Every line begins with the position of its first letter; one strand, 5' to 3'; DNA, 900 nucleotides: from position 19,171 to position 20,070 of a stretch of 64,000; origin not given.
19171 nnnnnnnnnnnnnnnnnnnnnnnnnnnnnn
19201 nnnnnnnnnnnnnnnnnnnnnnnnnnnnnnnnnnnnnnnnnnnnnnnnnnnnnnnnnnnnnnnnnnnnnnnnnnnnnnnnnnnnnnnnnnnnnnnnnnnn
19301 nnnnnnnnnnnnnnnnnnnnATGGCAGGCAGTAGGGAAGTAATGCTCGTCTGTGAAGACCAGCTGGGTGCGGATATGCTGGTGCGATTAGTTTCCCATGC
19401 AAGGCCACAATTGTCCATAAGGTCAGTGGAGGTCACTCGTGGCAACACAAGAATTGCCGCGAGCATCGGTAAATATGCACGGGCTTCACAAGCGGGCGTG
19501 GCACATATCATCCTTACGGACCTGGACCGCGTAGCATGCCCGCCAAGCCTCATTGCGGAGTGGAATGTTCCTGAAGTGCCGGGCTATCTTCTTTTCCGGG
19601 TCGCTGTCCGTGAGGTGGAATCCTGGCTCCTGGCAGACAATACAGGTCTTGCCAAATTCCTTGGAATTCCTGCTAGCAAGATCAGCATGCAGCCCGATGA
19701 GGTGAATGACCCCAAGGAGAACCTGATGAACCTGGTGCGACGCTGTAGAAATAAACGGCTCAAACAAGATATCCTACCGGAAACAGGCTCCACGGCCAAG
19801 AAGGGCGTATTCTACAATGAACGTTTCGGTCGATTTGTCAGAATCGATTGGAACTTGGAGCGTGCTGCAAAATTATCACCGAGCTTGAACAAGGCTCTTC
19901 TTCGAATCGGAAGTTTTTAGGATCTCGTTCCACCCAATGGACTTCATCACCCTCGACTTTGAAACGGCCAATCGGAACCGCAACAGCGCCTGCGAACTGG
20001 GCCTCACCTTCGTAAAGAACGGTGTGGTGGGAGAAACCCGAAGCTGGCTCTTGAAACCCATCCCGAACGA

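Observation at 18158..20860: ABC-ATPase + Toprim-like pair followed by a DEDDh-exonuclease-BRCT fusion: possible three-gene OLD/PARIS/AbiL-like anti-phage module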

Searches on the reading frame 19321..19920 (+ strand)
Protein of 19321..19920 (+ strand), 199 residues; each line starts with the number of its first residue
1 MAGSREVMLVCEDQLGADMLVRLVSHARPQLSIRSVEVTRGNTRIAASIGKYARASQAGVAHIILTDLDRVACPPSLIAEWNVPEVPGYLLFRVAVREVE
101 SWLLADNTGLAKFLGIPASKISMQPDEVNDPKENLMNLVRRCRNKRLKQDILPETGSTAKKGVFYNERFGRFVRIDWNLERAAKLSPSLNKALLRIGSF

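Call 3: search_protein_families(library=pfam, proteins=[window:19321-19920:+], max_evalue=0.01)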
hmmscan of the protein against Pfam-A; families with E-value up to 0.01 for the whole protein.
window:19321-19920:+ (199 aa): 1 family
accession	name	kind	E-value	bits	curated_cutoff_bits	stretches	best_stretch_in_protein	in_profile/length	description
PF14103.11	DUF4276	-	0.00071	20.3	30.2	1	93-149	97-151/192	Domain of unknown function (DUF4276)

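Call 4: search_protein_families(library=padloc, proteins=[window:19321-19920:+], max_evalue=0.01)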
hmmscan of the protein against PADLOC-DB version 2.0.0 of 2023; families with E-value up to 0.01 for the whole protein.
window:19321-19920:+ (199 aa): 14 families
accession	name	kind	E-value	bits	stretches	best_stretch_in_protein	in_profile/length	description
PDLC04194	HEC-01B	-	4.4e-53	178.1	1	6-198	5-196/204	-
PDLC04193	HEC-01B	-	4.3e-46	155.3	1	7-196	3-189/195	-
PDLC04197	HEC-01B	-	3e-37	126.2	1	7-198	3-188/192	-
PDLC04191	HEC-01B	-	1.1e-07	30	1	54-146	57-147/192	-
PDLC04210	HEC-01B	-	5.5e-07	27.6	1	93-156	114-184/217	-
PDLC04205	HEC-01B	-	1.7e-06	25.9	1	50-158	67-180/213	-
PDLC04206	HEC-01B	-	3e-05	21.9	1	91-178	112-200/219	-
PDLC04185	HEC-01B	-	6.5e-05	21.1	1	57-141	60-142/188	-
PDLC04143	HEC-01A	-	0.00083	17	1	40-142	37-149/190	-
PDLC04202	HEC-01B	-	0.00089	17.4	1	67-143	79-161/204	-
PDLC04200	HEC-01B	-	0.002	16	1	94-150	117-176/218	-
PDLC04207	HEC-01B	-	0.0022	15.5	0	57-141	66-159/203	-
PDLC04196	HEC-01B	-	0.0077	14.2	1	90-140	101-152/197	-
PDLC04212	HEC-01B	-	0.0089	14.1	0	94-144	116-170/222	-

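Call 5: search_protein_families(library=ncbifam, proteins=[window:19321-19920:+], max_evalue=0.01)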
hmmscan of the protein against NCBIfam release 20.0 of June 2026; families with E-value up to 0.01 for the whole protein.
window:19321-19920:+ (199 aa): 0 families

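Call 13: find_homologous_proteins(query=window:19321-19917:+)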
Query window:19321-19917:+ (199 aa): 920 proteins with E <= 0.001 among 1190 candidates; the best 120 are listed.
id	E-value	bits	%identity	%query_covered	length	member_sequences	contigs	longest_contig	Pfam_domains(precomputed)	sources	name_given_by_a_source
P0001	4.4e-121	420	100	96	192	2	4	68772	-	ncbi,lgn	-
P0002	1.7e-109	382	87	100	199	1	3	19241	-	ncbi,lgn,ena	-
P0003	1.4e-73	265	59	100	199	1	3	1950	-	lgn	-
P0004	1.9e-73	265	60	100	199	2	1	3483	-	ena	-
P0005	4.5e-73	263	61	98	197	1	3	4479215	-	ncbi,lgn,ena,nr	ncbi:MAG: hypothetical protein IPJ76_15540 [Flavobacteriales bacterium]|nr:MAG: hypothetical protein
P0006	8.4e-70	253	60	100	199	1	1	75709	-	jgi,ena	-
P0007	1.7e-66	242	60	91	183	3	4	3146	-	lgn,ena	-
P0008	1.3e-64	236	55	100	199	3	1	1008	-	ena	-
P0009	1.7e-63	232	54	100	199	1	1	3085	-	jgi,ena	jgi:hypothetical protein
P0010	2.0e-62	229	55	100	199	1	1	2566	-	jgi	jgi:hypothetical protein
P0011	8.4e-60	220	53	94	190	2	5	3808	-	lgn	-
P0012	2.0e-52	196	46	98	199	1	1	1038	-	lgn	-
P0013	3.5e-51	192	49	97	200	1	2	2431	-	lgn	-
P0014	2.8e-50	189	48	97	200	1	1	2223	-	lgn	-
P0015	2.1e-49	186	46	98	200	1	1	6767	-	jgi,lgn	jgi:hypothetical protein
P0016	1.1e-48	184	45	100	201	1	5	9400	PF14103.12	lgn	-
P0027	7.6e-47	178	45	100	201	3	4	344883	PF14103.12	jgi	jgi:hypothetical protein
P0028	1.1e-46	177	45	98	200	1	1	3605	PF14103.12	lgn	-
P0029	1.3e-46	177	46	98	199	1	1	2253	PF14103.12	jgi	jgi:hypothetical protein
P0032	2.5e-46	176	45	97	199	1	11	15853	PF14103.12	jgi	jgi:hypothetical protein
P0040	9.1e-45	171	45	100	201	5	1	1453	PF14103.12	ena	-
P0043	1.7e-44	170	45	100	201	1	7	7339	PF14103.12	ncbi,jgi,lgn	jgi:hypothetical protein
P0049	9.9e-44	168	45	95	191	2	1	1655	PF14103.12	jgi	-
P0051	1.7e-43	167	46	100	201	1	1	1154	PF14103.12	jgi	jgi:hypothetical protein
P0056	1.3e-42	164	41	100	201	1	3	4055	PF14103.12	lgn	-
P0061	1.3e-41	161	44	97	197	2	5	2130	PF14103.12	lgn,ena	-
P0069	1.3e-40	158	44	96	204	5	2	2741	PF14103.12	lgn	-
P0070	3.6e-40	156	46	97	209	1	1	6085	PF14103.12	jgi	jgi:hypothetical protein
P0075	2.1e-39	154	47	97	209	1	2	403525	PF14103.12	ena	-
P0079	7.6e-39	152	43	95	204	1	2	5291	PF14103.12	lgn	-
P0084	1.2e-38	151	43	96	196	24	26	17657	PF14103.12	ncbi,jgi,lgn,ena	ncbi:MAG: hypothetical protein ACSLFL_09070 [Alphaproteobacteria bacterium]|jgi:hypothetical protein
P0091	1.9e-37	147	43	97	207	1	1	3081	PF14103.12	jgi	jgi:hypothetical protein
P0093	3.5e-37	146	44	95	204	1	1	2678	PF14103.12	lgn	-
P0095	4.6e-37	146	43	97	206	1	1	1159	PF14103.12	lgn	-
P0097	4.8e-37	146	40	97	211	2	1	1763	PF14103.12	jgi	jgi:hypothetical protein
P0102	1.2e-36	145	43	97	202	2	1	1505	PF14103.12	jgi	jgi:hypothetical protein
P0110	3.5e-36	143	40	97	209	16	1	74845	PF14103.12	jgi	-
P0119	8.8e-36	142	41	97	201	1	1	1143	PF14103.12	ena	-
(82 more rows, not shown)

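Call 15: find_encoding_contigs(protein=P0005, flank=8000, max_places=3)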
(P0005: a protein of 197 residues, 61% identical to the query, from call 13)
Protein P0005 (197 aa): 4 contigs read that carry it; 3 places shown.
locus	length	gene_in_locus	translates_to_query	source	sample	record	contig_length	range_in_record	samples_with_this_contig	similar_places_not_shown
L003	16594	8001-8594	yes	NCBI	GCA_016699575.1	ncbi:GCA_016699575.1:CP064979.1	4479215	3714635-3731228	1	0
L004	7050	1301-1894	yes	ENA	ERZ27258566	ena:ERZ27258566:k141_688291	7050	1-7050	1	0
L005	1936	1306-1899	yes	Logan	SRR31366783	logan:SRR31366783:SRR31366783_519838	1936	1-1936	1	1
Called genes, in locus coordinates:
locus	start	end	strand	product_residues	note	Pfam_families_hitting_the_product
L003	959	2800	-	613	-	PF04024:PspC, PF22571:LiaI-LiaF-TM_PspC, PF22744:Toast-rack_PspC-Cterm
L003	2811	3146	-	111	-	PF03551:PadR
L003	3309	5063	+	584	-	PF13231:PMT_2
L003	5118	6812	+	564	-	PF00005:ABC_tran, PF02463:SMC_N (faint), PF13555:AAA_29 (faint), PF01926:MMR_HSR1 (faint), PF13304:AAA_21 (faint), PF12848:ABC_tran_Xtn, PF13476:AAA_23 (weak), PF00005:ABC_tran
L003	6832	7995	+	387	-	PF02463:SMC_N (weak), PF13175:AAA_15, PF13555:AAA_29 (weak), PF13304:AAA_21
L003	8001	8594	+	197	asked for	-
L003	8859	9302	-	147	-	PF00226:DnaJ (weak), PF13619:KTSC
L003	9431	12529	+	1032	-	PF07494:Reg_prop (faint), PF08450:SGL (faint), PF06580:His_kinase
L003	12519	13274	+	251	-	PF00072:Response_reg, PF04397:LytTR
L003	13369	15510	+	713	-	PF20009:GEVED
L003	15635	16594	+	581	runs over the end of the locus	-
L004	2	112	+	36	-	?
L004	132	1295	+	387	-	PF02463:SMC_N (weak), PF13175:AAA_15, PF13555:AAA_29 (weak), PF13304:AAA_21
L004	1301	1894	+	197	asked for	-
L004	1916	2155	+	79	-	-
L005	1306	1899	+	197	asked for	-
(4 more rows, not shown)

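Call 16: find_encoding_contigs(protein=P0006, flank=8000, max_places=3)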
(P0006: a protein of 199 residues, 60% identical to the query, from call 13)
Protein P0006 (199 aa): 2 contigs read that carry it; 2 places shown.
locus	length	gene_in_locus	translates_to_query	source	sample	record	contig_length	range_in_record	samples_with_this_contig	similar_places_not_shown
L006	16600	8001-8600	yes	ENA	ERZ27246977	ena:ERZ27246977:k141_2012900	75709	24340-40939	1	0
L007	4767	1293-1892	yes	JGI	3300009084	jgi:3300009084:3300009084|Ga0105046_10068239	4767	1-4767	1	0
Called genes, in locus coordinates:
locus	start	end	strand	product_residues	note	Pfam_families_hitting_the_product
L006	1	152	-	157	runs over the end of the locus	PF19765:DUF6252 (faint)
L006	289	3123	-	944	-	PF13517:FG-GAP_3, PF07593:UnbV_ASPIC, PF19081:Ig_7, PF18962:Por_Secre_tail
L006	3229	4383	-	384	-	PF00793:DAHP_synth_1, PF01817:CM_2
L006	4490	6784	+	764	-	PF00999:Na_H_Exchanger, PF00582:Usp (weak)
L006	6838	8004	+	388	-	PF02463:SMC_N (weak), PF13175:AAA_15, PF13555:AAA_29 (weak), PF13304:AAA_21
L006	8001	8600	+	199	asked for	-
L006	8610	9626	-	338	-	PF08240:ADH_N, PF00107:ADH_zinc_N, PF13602:ADH_zinc_N_2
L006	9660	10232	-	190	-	-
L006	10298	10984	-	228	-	PF00590:TP_methylase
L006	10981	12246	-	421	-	PF04389:Peptidase_M28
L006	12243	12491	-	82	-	-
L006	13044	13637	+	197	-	PF00265:TK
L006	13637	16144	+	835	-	PF08245:Mur_ligase_M, PF02875:Mur_ligase_C, PF01168:Ala_racemase_N, PF00842:Ala_racemase_C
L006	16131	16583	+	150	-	PF08780:NTase_sub_bind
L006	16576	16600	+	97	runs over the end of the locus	PF01909:NTP_transf_2 (weak), PF18765:Polbeta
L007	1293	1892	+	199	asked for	-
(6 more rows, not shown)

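Call 22: find_related_loci(query=A1, collection=metagenome_contigs, flank=6000)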
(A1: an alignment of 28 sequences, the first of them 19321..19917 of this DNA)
Query A1 (199 aa) in metagenome_contigs; peptide patterns used: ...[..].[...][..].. (x = any residue, [..] = any of these).
600 stretches matched a pattern (row limit reached: there are more); 569 encode a relative of the query (tblastn E <= 1e-3); the best 80 are kept; 80 distinct loci.
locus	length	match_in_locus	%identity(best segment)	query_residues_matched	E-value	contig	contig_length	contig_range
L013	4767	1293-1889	60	1-199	4e-78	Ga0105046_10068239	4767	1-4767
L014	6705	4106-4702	55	1-199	2e-72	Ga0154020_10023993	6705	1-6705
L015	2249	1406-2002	52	1-199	1e-68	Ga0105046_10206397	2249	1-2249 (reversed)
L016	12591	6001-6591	44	1-199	5e-52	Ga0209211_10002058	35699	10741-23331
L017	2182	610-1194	45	4-199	2e-52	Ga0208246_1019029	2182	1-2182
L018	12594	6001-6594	44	1-199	2e-51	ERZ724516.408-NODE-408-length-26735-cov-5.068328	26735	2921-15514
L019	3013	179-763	45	4-199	2e-51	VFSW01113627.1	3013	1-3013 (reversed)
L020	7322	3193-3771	44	6-199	6e-51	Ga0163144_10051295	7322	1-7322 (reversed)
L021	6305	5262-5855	41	1-199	2e-49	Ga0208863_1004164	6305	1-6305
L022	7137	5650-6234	43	1-199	1e-49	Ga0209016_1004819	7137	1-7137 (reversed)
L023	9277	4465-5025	45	9-199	6e-49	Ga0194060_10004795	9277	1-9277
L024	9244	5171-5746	40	7-199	2e-48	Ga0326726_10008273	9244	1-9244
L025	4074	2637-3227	43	1-199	9e-48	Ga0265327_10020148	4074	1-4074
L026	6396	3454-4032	45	7-199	1e-46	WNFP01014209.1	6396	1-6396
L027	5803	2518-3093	40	7-199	6e-46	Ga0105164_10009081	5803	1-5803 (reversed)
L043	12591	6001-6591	41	7-199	3e-41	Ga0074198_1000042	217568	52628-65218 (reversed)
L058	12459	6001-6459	49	40-193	1e-39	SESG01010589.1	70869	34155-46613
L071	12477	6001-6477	47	40-199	1e-38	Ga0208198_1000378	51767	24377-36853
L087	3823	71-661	38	9-199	8e-38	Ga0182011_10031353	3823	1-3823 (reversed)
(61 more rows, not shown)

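Call 26: search_solved_structures(query=A1, max_evalue=10, show_alignments=2)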
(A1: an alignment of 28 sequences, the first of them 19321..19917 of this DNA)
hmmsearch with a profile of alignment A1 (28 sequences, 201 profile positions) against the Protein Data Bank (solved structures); distinct sequences matched with E-value up to 10: 1.
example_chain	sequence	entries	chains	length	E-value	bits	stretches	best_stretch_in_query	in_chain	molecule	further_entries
1v65_A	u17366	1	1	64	0.99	12.2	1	155-183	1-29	RIKEN cDNA 2610044O15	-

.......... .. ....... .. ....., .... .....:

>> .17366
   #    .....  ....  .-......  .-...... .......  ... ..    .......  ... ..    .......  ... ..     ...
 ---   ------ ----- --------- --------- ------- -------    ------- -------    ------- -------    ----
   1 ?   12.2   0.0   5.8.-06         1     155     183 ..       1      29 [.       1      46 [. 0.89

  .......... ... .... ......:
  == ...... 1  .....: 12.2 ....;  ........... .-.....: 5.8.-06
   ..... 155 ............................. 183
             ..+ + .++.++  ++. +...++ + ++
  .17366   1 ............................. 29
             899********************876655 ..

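Call 27: search_protein_families(library=pfam, alignment_id=A1, max_evalue=0.01)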
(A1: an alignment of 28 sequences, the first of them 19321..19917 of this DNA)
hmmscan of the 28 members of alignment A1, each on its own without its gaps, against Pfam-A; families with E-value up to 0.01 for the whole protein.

A. member 1, window:19321-19917:+ (199 aa): 1 family
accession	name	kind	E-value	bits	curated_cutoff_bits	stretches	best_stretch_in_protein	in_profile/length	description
PF14103.11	DUF4276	-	0.00071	20.3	30.2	1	93-149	97-151/192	Domain of unknown function (DUF4276)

B. families by the number of members that match (of 28 scanned): 1 family
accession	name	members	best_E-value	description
PF14103.11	DUF4276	25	4.6e-07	Domain of unknown function (DUF4276)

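Call 33: predict_structure(alignment_id=A1)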
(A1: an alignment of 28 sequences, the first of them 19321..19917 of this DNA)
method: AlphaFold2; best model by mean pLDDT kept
length: 199 residues; sequences in the alignment: 28
mean_pLDDT: 89.1   pTM: 0.85
mean pLDDT of the five models: 89.1, 88.8, 88.7, 87.9, 87.2
residues with pLDDT >= 90: 131; 70-90: 54; 50-70: 12; < 50: 2
segments of 3 or more residues with pLDDT < 50: none
pLDDT, mean of each block of 10 residues (from residue 1): 78 93 94 92 86 90 81 68 78 80 96 96 92 94 94 91 95 97 95 91
secondary structure, 60 per line:
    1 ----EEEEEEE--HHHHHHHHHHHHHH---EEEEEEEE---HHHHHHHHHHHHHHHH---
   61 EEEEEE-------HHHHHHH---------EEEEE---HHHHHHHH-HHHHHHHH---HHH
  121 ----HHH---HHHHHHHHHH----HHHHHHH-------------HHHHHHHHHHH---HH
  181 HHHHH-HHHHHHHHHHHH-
elements in order: E5-11 H14-27 E31-38 H42-57 E61-66 H74-80 E90-94 H98-105 H107-114 H131-140 H145-151 H165-175 H179-185 H187-198

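Call 37: fold_search(model_id=the predicted structure, library=pdb)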
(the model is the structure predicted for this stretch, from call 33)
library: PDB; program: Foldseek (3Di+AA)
matches with E <= 10: 806; with E <= 0.001: 2
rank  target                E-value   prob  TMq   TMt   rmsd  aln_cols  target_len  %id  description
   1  6nk8_B                6.2e-04  1.00  0.40  0.39  11.1       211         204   18  C-terminal region of the Burkholderia pseudomallei OLD protein (released 2019-08-07)
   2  6nk8_A                9.9e-04  1.00  0.44  0.44   8.0       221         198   17  C-terminal region of the Burkholderia pseudomallei OLD protein (released 2019-08-07)
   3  6njv                  2.2e-03  0.99  0.41  0.40  11.6       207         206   19  C-terminal region of the Xanthomonas campestris pv. campestris OLD protein phased with iodine (released 2019-08-07)
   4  6njw                  1.1e-02  0.90  0.38  0.37  12.0       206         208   16  C-terminal region of the Xanthomonas campestris pv. campestris OLD protein phased with platinum (released 2019-08-07)
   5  6njx                  1.7e-02  0.94  0.45  0.44   7.8       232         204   13  C-terminal region of the Xanthomonas campestris pv. campestris OLD protein phased with mercury (released 2019-08-07)
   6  3ipr_C                5.8e-02  0.41  0.25  0.30  11.2       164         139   10  Crystal structure of the Enterococcus faecalis gluconate specific EIIA phosphotransferase system component (released 2009-09-15)
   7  1xg5_A                6.9e-02  0.12  0.16  0.14  15.8       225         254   12  Structure of human putative dehydrogenase MGC4172 in complex with NADP (released 2004-10-05)
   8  5vxn_B                8.7e-02  0.41  0.27  0.28  13.8       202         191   12  Structure of two RcsB dimers bound to two parallel DNAs. (released 2018-03-07)
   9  6zj2_A                9.2e-02  0.25  0.26  0.26  18.0       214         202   13  Structure of RcsB from Salmonella enterica serovar Typhimurium bound to promoter rprA in the presence of phosphomimeti (released 2021-02-17)
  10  9fp6_A                9.7e-02  0.15  0.21  0.09  11.7       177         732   13  Structure of the NbNRC2 hexameric resistosome (released 2024-07-03)
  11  8ouw_E                1.1e-01  0.77  0.28  0.12   4.9        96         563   14  Cryo-EM structure of CMG helicase bound to TIM-1/TIPN-1 and homodimeric DNSN-1 on fork DNA (Caenorhabditis elegans) (released 2023-08-16)
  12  8ev3_K                1.2e-01  0.47  0.22  0.19   6.2        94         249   22  Ytm1 associated 60S nascent ribosome (-Fkbp39) State 1B (released 2022-11-30)
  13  1xg5_C                1.2e-01  0.09  0.16  0.13  16.0       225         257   11  Structure of human putative dehydrogenase MGC4172 in complex with NADP (released 2004-10-05)
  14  3lfh_E                1.4e-01  0.44  0.27  0.35  11.4       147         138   12  Crystal structure of manxA from Thermoanaerobacter tengcongensis (released 2010-12-08)
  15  3fz0_A                1.5e-01  0.16  0.17  0.12  13.4       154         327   11  Inosine-Guanosine Nucleoside Hydrolase (IG-NH) (released 2010-01-26)
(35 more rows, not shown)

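Call 45: find_related_loci(query=A1, collection=viral_contigs, flank=6000)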
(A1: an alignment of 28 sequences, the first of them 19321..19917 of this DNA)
Query A1 (199 aa) in viral_contigs; peptide patterns used: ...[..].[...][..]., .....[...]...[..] (x = any residue, [..] = any of these).
34 stretches matched a pattern, but none encodes a relative of the query by tblastn (E <= 1e-3).
